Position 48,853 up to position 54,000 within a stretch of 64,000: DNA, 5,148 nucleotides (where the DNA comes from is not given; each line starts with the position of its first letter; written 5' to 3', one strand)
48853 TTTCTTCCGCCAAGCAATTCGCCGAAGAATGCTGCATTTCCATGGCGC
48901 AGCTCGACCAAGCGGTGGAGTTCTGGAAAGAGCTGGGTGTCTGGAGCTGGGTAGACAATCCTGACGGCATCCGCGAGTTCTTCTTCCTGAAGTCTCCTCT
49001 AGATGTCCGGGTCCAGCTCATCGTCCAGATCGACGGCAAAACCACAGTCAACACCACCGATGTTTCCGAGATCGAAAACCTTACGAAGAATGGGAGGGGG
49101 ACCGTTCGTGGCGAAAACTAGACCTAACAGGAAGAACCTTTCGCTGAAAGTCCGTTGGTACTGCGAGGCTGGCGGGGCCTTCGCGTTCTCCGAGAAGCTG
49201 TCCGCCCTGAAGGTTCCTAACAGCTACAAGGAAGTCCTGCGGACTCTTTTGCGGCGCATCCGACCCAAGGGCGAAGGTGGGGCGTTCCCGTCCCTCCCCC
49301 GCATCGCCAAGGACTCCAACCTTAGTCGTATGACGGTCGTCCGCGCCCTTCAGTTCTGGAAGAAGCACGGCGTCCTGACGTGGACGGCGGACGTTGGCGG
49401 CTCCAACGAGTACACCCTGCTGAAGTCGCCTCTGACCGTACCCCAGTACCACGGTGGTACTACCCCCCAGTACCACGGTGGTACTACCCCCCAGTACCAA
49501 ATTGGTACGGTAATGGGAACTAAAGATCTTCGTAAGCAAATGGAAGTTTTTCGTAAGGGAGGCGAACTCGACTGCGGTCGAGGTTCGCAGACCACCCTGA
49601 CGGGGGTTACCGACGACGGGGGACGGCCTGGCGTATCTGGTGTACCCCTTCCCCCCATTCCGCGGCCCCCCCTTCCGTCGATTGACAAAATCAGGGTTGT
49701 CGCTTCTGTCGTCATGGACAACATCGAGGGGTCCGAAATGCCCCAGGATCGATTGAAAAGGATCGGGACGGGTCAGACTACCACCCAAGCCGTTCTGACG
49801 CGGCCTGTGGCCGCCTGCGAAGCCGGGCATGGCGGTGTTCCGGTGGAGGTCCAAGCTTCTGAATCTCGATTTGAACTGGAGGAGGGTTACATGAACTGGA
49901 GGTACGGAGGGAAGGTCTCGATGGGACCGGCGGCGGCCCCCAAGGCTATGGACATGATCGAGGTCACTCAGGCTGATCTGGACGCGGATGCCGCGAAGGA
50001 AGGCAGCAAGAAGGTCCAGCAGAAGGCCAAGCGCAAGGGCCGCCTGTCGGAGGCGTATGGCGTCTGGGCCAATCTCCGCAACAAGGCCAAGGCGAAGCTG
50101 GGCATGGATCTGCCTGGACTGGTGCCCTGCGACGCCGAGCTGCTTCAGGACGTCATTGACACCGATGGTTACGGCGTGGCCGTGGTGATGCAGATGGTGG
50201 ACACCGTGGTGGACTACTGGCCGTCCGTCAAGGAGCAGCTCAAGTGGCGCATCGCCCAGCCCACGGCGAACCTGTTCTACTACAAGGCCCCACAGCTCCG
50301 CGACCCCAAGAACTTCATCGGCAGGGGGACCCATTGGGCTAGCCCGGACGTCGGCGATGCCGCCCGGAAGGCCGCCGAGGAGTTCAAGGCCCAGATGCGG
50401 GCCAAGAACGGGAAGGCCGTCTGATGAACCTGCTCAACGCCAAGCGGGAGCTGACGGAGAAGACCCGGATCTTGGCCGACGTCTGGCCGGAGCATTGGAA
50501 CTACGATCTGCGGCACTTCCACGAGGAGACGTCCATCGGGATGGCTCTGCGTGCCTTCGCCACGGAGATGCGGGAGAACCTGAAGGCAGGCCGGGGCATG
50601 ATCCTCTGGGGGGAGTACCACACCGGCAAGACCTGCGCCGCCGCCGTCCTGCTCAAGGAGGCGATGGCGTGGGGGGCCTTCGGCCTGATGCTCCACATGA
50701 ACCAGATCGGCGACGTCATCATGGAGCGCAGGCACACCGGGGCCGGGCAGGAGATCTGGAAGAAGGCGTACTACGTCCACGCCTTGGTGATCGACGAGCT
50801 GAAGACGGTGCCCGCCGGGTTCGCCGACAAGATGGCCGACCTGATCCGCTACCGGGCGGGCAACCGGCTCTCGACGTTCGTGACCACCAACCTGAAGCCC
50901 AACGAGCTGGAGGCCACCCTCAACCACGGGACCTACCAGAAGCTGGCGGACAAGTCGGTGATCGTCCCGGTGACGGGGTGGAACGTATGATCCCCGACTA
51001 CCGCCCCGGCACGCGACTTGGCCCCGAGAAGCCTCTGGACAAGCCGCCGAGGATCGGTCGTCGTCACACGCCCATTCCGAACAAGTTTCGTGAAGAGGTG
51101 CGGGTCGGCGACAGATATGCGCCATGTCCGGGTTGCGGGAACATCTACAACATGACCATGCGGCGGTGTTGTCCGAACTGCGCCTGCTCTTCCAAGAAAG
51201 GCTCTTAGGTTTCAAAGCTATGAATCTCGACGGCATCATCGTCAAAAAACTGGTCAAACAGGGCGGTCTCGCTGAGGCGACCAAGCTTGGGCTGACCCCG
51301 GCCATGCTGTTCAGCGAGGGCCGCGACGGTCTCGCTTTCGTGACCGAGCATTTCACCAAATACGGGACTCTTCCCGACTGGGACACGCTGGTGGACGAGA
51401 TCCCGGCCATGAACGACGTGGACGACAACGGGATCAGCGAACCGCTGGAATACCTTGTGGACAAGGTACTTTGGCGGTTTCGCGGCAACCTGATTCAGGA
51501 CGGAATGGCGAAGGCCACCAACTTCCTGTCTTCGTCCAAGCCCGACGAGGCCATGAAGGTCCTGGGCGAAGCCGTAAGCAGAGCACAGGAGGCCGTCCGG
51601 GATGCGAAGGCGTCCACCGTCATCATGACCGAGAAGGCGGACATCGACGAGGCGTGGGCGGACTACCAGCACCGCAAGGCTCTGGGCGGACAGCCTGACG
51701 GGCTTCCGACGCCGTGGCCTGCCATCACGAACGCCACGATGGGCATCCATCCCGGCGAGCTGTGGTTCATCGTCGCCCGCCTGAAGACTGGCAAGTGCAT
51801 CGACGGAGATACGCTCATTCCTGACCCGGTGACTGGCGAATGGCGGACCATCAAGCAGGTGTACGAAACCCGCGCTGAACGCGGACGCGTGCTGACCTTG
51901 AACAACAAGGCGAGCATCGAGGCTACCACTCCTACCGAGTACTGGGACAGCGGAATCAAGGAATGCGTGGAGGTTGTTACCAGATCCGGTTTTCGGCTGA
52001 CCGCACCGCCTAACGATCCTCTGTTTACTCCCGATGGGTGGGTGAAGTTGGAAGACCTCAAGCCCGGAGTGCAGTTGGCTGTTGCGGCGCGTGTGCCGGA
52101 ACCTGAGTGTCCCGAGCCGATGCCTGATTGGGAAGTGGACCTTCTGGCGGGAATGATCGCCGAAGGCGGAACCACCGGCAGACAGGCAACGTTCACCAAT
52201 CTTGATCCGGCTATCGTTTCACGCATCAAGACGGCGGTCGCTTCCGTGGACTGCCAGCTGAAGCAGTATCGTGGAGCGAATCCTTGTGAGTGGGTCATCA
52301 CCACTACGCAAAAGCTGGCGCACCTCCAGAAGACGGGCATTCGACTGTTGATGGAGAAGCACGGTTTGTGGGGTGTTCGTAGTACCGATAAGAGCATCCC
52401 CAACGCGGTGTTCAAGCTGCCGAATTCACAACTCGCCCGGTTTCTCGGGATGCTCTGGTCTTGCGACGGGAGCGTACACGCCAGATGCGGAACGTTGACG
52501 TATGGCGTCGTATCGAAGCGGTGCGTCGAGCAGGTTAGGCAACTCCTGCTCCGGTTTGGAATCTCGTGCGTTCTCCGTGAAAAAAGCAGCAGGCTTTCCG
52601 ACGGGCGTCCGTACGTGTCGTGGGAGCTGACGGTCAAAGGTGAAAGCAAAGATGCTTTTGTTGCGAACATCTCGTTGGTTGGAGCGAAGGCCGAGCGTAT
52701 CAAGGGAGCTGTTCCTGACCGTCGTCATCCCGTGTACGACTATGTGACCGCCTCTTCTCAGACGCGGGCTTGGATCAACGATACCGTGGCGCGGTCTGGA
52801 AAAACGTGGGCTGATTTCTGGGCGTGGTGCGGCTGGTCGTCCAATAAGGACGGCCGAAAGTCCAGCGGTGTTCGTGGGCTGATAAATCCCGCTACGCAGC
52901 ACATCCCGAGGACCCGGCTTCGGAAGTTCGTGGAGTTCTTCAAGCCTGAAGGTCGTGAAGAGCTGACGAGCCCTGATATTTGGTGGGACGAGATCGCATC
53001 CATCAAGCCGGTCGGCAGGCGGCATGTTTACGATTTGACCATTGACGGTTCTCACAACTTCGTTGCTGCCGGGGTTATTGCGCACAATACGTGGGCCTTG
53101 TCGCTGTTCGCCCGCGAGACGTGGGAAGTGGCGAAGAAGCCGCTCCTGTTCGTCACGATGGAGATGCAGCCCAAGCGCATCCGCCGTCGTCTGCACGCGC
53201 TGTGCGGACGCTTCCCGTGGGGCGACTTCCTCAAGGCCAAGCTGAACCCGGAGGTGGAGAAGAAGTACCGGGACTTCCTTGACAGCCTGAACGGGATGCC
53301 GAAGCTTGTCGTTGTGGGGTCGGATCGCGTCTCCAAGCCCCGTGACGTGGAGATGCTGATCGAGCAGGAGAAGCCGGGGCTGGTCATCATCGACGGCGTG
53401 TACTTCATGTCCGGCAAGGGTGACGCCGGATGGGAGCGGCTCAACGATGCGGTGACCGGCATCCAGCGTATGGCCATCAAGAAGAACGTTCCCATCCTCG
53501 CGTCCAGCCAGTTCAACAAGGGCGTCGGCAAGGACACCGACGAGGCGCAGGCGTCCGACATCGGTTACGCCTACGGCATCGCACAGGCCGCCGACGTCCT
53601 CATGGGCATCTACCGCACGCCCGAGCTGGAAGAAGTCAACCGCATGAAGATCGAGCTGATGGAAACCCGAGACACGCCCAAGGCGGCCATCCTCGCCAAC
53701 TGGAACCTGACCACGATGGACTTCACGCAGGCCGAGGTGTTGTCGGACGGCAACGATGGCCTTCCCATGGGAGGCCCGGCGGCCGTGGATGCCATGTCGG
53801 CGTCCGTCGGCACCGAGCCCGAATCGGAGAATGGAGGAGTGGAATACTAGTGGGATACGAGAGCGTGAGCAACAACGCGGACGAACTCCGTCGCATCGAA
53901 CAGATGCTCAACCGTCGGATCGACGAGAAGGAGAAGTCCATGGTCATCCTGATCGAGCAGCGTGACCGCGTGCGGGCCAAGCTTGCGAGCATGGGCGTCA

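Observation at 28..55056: Genome-wide network of a 17-bp palindromic operator (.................)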

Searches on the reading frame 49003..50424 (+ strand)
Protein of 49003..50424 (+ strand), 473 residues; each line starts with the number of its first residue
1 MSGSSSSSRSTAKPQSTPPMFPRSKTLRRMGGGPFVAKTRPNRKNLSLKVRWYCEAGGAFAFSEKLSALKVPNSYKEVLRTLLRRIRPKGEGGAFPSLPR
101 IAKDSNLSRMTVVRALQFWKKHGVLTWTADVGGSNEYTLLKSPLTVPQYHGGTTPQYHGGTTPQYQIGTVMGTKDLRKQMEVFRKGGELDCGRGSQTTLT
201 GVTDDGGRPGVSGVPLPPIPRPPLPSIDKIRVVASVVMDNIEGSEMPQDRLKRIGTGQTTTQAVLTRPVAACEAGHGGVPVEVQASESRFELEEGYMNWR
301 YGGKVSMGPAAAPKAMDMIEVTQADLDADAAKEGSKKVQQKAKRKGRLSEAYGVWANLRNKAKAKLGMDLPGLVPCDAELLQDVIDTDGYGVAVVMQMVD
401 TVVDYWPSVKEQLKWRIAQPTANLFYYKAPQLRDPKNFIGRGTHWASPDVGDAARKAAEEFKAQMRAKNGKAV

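Call 9: search_protein_families(library=pfam, proteins=[window:49003-50424:+])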
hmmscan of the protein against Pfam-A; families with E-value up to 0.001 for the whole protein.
window:49003-50424:+ (473 aa): 1 family
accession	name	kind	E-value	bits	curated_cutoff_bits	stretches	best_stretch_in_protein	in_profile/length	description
PF13730.12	HTH_36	-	0.00013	22.2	25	1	90-117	20-47/55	Helix-turn-helix domain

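Call 21: search_protein_families(library=phrogs, proteins=[window:49108-50424:+], max_evalue=0.001)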
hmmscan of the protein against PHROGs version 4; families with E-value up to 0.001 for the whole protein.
window:49108-50424:+ (438 aa): 0 families

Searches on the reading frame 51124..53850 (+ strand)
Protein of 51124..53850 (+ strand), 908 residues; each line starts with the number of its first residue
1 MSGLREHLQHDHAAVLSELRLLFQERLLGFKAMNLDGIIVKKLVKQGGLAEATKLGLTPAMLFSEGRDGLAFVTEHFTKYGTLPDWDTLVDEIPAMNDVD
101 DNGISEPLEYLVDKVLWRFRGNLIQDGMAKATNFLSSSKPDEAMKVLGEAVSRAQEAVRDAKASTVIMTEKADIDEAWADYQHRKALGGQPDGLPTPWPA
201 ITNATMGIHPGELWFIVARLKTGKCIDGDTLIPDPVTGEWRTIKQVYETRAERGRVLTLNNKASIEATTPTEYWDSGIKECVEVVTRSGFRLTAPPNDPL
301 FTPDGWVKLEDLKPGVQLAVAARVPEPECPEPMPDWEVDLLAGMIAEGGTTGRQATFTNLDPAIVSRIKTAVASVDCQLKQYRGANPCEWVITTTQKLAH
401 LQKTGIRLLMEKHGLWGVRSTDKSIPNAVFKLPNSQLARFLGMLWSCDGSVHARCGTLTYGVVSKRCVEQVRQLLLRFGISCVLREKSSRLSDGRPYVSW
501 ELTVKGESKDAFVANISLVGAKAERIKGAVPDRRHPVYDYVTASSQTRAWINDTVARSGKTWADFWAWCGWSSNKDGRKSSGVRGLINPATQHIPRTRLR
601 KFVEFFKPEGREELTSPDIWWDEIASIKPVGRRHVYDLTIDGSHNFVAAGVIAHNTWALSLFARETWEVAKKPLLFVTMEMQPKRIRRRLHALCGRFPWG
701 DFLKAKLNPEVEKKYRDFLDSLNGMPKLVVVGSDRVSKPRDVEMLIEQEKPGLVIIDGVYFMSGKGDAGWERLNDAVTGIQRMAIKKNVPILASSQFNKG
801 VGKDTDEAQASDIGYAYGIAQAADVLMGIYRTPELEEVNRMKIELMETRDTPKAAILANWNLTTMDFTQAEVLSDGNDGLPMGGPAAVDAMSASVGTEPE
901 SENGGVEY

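Call 8: search_dna_similar(query=window:51124-53850:+, collection=phages, mode=protein, max_rows=20)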
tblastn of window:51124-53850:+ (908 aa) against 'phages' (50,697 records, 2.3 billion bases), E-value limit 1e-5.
Records with a match: 150; places in all: 150; records where one place covers at least 80% of the query: 0.
Best place of each record, by identity: <60% 150.
By first word of the organism name: Streptomyces 103; Bacillus 21; Rhizobium 6; Vibrio 5; Stenotrophomonas 4; Agrobacterium 2; Planktothrix 2; uncultured 1; Staphylococcus 1; Bacteroides 1; and 4 more.
By host as written in the record: Streptomyces griseus ATCC 10137 32; Streptomyces lividans JI 1326 29; Streptomyces viridochromogenes DSM40736 12; - 10; Streptomyces sanglieri UNT16F27A 8; Streptomyces griseofuscus ATCC 23916 6; Streptomyces mirabilis NRRL B-2400 5; Bacillus cereus 4; and 29 more.
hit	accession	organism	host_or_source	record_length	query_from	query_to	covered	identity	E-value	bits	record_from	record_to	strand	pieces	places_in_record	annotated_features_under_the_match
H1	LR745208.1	uncultured phage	metagenomic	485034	201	850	72%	24.4%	1e-31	140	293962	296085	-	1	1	record has no annotation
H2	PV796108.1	Bacillus phage Edson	Bacillus cereus BC102p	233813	209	660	50%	24.8%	2e-31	139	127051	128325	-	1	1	hypothetical protein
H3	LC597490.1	Bacillus phage vB_BceM_WH1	Bacillus cereus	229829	209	660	50%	24.7%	1e-30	137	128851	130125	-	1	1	phage terminase large subunit family protein_gp116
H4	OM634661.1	Bacillus phage vB_BauM_KLEB27-3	Bacillus australimaris sKR4M-27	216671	209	660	50%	23.4%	5e-29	132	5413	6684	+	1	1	terminase large subunit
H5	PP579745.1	Bacillus phage KKP_4050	Bacillus licheniformis KKP_3876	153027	254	691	48%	23.9%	2e-11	75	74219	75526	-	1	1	hypothetical protein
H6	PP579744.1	Bacillus phage KKP_4049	Bacillus licheniformis KKP_3876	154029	254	691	48%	23.9%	2e-11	75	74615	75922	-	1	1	hypothetical protein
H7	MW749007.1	Bacillus phage vB_BspH_TimeGriffin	Bacillus sp.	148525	254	691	48%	23.9%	2e-11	74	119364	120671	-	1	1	putative intein containing helicase/endonuclease protein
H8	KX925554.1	Streptomyces phage BRock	Streptomyces sp. 5a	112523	38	867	44%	25.1%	2e-6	115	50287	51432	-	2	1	DNA helicase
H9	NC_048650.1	Streptomyces phage BRock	Streptomyces sp. 5a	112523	38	867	44%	25.1%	2e-6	115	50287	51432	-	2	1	DnaB-like replicative helicase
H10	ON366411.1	Bacillus phage vB_BceH_LY2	Bacillus cereus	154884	192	688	55%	19.7%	3e-17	94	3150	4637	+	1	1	ATP-dependent helicase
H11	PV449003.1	Bacillus phage vB_BceH_LBC2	Bacillus cereus NCCP 14796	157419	192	688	55%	19.6%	6e-17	92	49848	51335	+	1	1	DNA helicase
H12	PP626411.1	Bacillus phage fHSPT3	Bacillus subtilis subsp. subtilis str. ...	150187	192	656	51%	20.8%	3e-13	80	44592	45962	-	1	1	protein RecA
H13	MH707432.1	Bacillus phage BSP15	Bacillus subtilis KACC 17797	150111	254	665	45%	22.7%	3e-12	77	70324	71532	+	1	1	intein containing DNA helicase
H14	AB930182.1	Bacillus phage SPG24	Bacillus subtilis G24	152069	254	665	45%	22.5%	2e-12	78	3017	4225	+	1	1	hypothetical protein (x2)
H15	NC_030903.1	Bacillus phage SPG24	Bacillus subtilis G24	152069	254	665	45%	22.5%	2e-12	78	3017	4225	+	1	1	DNA helicase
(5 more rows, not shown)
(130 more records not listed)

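Call 9: search_protein_families(library=pfam, proteins=[window:51124-53850:+])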
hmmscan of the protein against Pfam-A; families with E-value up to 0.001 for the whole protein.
window:51124-53850:+ (908 aa): 4 families
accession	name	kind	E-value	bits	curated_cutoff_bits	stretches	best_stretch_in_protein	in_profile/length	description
PF14890.11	Intein_splicing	-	8.1e-16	58.6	35.8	1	242-655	11-155/155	Intein splicing domain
PF03796.21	DnaB_C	-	2.5e-13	50.5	27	1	664-868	41-254/255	DnaB-like helicase C terminal domain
PF14528.11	LAGLIDADG_3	-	1.2e-09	38.8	22.5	1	436-516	2-81/82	LAGLIDADG-like domain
PF13481.12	AAA_25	-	1.9e-07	31.3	27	1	663-800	65-193/195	AAA domain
